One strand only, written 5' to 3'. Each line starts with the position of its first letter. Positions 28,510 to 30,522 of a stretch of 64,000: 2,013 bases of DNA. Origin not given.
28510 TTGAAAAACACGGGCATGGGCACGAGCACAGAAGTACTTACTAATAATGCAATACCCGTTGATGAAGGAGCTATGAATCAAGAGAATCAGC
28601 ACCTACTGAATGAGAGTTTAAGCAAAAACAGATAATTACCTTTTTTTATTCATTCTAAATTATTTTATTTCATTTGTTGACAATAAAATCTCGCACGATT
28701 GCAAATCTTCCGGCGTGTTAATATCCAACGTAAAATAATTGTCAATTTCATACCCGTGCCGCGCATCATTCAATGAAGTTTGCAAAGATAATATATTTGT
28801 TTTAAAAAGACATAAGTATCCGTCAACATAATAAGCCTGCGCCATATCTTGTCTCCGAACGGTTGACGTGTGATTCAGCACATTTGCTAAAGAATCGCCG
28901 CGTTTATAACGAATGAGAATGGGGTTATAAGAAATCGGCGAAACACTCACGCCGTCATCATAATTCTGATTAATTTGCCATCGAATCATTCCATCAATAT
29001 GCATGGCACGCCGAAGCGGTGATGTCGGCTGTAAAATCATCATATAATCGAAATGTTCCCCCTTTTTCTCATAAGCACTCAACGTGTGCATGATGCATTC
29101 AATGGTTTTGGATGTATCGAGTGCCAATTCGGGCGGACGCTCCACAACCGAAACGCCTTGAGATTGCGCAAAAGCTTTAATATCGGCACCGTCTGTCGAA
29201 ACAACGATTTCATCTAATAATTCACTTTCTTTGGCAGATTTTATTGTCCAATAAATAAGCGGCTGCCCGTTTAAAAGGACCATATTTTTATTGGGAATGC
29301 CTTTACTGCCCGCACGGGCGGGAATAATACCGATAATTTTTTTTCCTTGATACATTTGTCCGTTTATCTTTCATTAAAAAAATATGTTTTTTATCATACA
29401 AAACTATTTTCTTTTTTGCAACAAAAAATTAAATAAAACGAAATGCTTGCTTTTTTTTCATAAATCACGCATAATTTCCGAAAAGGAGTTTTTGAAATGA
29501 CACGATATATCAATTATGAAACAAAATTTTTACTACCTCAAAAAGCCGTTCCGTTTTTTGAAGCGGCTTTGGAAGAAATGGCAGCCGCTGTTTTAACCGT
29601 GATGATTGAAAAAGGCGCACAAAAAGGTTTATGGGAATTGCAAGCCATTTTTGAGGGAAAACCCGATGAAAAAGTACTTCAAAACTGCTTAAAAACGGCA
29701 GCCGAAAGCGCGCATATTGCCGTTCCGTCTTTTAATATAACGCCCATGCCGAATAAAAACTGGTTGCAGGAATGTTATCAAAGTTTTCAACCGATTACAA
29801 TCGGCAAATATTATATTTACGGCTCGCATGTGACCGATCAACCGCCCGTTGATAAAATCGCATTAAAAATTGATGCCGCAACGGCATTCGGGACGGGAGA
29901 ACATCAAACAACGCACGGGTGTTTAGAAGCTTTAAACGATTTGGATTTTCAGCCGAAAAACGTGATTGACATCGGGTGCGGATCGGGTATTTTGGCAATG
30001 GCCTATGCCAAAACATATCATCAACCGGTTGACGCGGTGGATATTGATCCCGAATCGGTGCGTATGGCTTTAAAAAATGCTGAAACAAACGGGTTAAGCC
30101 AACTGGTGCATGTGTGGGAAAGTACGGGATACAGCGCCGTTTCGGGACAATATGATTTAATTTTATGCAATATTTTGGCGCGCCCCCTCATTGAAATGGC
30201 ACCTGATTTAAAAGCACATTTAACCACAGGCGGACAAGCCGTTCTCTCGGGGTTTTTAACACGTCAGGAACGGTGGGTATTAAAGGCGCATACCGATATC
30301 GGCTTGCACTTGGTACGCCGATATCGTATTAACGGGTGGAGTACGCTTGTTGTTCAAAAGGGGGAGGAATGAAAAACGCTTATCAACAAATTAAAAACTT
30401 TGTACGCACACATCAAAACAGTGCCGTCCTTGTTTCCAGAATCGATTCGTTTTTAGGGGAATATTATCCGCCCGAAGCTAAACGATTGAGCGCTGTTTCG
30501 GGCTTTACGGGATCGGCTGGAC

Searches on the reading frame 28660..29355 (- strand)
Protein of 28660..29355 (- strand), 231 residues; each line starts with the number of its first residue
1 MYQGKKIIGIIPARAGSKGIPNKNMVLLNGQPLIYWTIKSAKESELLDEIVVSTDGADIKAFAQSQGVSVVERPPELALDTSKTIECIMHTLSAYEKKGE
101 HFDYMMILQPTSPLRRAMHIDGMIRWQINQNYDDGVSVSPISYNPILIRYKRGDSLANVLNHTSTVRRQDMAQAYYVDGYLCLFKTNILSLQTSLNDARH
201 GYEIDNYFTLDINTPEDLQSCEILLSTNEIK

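Call 27: search_protein_families(library=pfam, proteins=[window:28660-29355:-], max_evalue=0.001)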
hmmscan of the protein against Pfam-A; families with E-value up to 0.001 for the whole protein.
window:28660-29355:- (231 aa): 2 families
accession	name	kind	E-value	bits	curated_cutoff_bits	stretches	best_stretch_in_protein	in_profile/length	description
PF02348.25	CTP_transf_3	-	8.6e-25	88.2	22.6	1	8-190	1-168/217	Cytidylyltransferase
PF12804.13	NTP_transf_3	-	1.1e-05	26.1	27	1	19-159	14-144/160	MobA-like NTP transferase domain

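Call 60: search_protein_families(library=ncbifam, proteins=[window:28660-29355:-], max_evalue=0.01)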
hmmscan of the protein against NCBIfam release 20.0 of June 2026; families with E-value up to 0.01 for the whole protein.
window:28660-29355:- (231 aa): 8 families
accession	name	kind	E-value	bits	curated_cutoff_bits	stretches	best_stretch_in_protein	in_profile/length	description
TIGR03584.1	PseF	equivalog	2.5e-33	115.6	205.7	1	8-225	1-220/222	pseudaminic acid cytidylyltransferase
NF003952.0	PRK05450.1-5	subfamily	1.7e-16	60.2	193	1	6-129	2-118/250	3-deoxy-manno-octulosonate cytidylyltransferase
NF003950.0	PRK05450.1-3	subfamily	1.1e-14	54.4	234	1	6-129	2-119/248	3-deoxy-manno-octulosonate cytidylyltransferase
NF009905.0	PRK13368.1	subfamily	1.5e-14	53.9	255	1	6-126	2-113/243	3-deoxy-manno-octulosonate cytidylyltransferase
TIGR00466.1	kdsB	equivalog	2.8e-08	33.5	155.2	1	10-72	6-67/241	3-deoxy-manno-octulosonate cytidylyltransferase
NF003948.0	PRK05450.1-1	equivalog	1.1e-07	31.3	281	1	5-88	4-86/248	3-deoxy-manno-octulosonate cytidylyltransferase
TIGR00453.1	ispD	equivalog_domain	0.0017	17.9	181.3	1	22-65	18-61/219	2-C-methyl-D-erythritol 4-phosphate cytidylyltransferase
NF001457.0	PRK00317.1-3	equivalog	0.0075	15.8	164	0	22-72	18-67/200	molybdenum cofactor guanylyltransferase MobA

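Call 94: search_solved_structures(query=window:28660-29355:-, max_evalue=0.00001)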
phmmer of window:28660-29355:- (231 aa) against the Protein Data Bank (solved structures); distinct sequences matched with E-value up to 0.00001: 5.
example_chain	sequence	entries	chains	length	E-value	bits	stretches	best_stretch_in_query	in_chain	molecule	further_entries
6ifd_A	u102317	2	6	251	7e-32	114.4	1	5-230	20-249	CMP-N-acetylneuraminate Synthetase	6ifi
1eyr_A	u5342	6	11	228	3.5e-25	92.4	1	5-228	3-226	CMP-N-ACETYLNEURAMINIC ACID SYNTHETASE | N-acylneuraminate cytidylyltransferase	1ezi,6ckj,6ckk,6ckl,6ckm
9ftb_A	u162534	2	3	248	5.8e-16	62.3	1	8-187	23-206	NeuA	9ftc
9t4z_A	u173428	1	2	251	4.3e-15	59.5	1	6-171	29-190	PpNeuA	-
1qwj_A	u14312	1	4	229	2.5e-13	53.7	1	9-214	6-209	cytidine monophospho-N-acetylneuraminic acid synthetase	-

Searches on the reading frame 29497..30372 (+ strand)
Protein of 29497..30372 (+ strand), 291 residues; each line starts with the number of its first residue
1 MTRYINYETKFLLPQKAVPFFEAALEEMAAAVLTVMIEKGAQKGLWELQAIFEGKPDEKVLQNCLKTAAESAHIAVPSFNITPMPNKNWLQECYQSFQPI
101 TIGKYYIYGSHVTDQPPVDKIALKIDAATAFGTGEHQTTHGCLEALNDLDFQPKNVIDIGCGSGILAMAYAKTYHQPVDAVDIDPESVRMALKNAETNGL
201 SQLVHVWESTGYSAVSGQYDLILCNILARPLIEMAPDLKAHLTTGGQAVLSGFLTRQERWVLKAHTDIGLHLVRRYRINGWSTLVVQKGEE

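Call 27: search_protein_families(library=pfam, proteins=[window:29497-30372:+], max_evalue=0.001)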
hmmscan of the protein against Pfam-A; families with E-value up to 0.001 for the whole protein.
window:29497-30372:+ (291 aa): 11 families
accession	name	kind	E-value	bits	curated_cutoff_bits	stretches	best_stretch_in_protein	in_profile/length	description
PF06325.19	PrmA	-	8.5e-58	196.6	22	1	42-288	52-295/296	Ribosomal protein L11 methyltransferase (PrmA)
PF05175.20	MTS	-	9.8e-15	55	23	1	146-225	27-105/170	Methyltransferase small domain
PF13649.12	Methyltransf_25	-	1.1e-09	39.3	27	1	156-226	1-73/97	Methyltransferase domain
PF13489.12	Methyltransf_23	-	3.8e-08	33.7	27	1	140-253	7-119/164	Methyltransferase domain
PF13847.12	Methyltransf_31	-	9.7e-07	29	27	1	154-225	5-81/145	Methyltransferase domain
PF08241.18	Methyltransf_11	-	1.1e-05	26.5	21.2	1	157-225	1-67/95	Methyltransferase domain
PF08242.18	Methyltransf_12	-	2.1e-05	25.6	30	1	157-226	1-73/98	Methyltransferase domain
PF09445.16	Methyltransf_15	-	7.7e-05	22.8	22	1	155-207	3-54/165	RNA cap guanine-N2 methyltransferase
PF12847.13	Methyltransf_18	-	0.00039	20.9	27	1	152-222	14-86/151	Methyltransferase domain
PF01135.25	PCMT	-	0.00042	20.6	20.3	1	141-228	64-152/210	Protein-L-isoaspartate(D-aspartate) O-methyltransferase (PCMT)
PF02353.26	CMAS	-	0.00064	19.6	27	1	147-222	56-131/273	Mycolic acid cyclopropane synthetase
